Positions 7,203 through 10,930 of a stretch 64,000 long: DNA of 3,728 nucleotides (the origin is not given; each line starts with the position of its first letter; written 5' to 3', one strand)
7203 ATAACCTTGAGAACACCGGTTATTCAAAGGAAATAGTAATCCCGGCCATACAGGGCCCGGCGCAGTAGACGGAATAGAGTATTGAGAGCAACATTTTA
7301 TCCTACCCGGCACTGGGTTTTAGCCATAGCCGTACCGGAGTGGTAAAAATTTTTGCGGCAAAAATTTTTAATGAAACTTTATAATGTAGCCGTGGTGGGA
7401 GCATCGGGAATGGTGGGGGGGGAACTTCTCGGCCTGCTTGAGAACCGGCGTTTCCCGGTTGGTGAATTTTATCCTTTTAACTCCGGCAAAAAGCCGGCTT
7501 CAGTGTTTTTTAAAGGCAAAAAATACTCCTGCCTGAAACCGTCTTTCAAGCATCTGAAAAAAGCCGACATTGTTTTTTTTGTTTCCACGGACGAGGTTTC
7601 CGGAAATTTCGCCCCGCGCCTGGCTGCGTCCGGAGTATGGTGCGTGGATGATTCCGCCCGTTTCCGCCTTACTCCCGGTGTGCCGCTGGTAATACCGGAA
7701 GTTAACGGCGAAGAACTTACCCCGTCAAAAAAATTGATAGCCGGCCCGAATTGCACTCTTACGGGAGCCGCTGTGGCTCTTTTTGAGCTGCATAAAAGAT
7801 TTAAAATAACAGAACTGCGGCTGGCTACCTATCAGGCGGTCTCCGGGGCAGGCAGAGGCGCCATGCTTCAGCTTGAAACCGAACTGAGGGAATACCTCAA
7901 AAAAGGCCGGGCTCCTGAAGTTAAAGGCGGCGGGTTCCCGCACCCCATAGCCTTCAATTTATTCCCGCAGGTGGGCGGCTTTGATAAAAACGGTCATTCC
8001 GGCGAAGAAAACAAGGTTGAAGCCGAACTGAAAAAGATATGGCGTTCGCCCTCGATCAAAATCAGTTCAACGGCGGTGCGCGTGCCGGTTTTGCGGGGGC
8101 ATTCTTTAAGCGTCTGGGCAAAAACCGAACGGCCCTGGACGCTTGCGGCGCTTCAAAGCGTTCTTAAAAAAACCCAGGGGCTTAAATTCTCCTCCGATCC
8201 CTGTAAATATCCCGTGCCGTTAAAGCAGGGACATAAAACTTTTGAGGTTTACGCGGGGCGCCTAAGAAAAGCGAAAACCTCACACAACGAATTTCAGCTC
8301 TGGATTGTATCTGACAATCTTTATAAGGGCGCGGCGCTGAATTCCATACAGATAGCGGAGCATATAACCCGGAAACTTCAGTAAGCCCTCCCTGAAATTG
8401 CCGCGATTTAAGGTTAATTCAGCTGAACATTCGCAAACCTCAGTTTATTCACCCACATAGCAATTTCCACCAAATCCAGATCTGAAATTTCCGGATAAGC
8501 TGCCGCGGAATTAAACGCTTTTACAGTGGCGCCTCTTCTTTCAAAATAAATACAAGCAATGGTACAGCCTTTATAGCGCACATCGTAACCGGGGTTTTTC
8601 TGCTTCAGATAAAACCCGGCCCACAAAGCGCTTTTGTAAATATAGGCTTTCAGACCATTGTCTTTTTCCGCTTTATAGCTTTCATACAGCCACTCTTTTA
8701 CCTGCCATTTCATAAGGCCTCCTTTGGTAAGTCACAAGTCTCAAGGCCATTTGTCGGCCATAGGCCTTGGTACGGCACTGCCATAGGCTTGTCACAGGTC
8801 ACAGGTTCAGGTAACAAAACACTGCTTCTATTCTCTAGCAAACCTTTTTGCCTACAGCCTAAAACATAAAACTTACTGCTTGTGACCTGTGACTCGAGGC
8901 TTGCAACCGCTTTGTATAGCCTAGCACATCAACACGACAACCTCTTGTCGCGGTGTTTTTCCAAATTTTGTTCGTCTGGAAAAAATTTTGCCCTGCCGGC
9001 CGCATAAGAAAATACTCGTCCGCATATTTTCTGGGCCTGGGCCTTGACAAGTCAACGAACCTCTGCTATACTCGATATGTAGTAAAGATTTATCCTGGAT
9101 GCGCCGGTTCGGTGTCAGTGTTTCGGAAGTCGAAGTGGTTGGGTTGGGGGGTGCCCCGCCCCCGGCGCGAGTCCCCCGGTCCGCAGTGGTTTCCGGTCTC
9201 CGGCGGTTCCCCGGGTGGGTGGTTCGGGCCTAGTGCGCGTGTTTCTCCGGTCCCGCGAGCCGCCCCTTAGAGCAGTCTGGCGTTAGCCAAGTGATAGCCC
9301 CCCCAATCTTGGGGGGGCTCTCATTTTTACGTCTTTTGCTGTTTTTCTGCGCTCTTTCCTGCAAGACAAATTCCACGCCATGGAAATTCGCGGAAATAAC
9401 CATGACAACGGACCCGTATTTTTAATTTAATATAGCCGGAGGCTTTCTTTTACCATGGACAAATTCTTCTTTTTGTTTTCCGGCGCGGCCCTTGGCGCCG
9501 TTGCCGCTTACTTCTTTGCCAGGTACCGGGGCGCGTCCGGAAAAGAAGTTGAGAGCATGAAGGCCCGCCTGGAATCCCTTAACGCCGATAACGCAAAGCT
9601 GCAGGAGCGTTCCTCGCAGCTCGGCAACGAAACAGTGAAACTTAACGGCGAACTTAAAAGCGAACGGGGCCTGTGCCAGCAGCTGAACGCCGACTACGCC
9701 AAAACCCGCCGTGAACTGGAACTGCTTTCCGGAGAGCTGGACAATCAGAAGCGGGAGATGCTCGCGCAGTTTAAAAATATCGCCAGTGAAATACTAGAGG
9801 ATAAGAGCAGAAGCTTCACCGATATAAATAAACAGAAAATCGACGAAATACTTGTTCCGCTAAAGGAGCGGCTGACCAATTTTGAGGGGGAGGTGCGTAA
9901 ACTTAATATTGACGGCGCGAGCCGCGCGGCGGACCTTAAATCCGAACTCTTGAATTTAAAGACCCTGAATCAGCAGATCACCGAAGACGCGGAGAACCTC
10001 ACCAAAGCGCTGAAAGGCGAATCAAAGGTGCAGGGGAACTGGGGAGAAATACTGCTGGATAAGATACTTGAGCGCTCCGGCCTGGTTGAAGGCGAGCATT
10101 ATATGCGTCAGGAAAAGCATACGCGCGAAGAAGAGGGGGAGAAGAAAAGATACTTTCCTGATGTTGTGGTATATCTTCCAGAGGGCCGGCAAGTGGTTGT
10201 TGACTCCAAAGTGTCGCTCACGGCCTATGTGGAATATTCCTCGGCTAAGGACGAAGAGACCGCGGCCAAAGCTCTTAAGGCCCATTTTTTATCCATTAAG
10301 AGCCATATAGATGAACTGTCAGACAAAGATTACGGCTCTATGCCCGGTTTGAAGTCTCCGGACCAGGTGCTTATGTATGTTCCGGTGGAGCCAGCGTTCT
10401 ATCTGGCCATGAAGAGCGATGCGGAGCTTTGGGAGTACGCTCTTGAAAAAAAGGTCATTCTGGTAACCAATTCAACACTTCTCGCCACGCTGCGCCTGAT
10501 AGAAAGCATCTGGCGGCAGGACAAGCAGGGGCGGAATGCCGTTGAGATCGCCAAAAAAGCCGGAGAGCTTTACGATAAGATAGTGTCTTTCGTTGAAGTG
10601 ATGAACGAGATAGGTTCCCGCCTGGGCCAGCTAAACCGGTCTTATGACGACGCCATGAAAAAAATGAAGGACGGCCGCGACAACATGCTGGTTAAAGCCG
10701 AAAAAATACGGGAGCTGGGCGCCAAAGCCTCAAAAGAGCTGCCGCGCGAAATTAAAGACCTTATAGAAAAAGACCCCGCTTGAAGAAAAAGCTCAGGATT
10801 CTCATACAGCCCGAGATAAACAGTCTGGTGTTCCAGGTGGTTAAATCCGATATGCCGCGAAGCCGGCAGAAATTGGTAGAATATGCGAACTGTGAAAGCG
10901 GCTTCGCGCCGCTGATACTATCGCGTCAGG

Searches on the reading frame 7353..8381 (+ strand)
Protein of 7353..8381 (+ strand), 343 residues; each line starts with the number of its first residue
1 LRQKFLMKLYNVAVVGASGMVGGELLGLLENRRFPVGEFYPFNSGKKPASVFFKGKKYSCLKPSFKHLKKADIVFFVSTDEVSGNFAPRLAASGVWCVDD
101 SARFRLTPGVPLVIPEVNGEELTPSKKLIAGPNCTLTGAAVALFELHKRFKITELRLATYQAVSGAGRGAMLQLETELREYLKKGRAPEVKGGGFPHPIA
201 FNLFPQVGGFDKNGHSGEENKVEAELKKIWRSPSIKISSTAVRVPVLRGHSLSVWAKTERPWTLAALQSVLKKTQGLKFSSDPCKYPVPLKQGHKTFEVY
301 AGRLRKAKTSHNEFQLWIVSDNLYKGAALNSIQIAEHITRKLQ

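Call 9: search_protein_families(library=pfam, proteins=[window:7353-8381:+], max_evalue=0.001)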
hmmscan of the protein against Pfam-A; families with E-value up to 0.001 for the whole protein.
window:7353-8381:+ (343 aa): 2 families
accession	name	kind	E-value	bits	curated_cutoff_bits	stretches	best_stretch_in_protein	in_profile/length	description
PF02774.23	Semialdhyde_dhC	-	3.2e-34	119.1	26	1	146-325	4-184/184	Semialdehyde dehydrogenase, dimerisation domain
PF01118.30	Semialdhyde_dh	-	3.4e-23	82.8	26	1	11-122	1-118/121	Semialdehyde dehydrogenase, NAD binding domain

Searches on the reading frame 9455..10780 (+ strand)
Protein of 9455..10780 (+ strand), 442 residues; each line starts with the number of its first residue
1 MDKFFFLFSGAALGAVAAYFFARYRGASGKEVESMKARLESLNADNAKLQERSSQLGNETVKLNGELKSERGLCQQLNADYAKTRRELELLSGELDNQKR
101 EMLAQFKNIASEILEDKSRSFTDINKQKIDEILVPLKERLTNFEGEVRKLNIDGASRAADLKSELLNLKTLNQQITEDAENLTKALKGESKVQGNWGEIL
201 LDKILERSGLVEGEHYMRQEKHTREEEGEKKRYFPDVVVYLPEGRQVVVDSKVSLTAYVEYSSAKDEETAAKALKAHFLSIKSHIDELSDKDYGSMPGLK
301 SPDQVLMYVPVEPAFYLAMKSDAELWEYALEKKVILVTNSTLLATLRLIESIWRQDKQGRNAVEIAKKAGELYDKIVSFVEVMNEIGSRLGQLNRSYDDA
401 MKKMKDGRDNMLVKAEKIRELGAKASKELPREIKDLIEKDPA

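Call 9: search_protein_families(library=pfam, proteins=[window:9455-10780:+], max_evalue=0.001)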
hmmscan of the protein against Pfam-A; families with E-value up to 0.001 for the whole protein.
window:9455-10780:+ (442 aa): 1 family
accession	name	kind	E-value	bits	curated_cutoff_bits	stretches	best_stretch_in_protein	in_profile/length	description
PF02646.22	RmuC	-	4e-99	331.8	26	1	127-427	1-290/291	RmuC family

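Call 69: search_protein_families(library=padloc, proteins=[window:9455-10780:+], max_evalue=0.001)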
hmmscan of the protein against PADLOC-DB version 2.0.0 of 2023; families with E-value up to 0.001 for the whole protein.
window:9455-10780:+ (442 aa): 1 family
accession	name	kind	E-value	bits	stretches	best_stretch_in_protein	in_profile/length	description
PDLC03812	RTasRmuC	-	9e-119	394.9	1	35-434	30-432/439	DRT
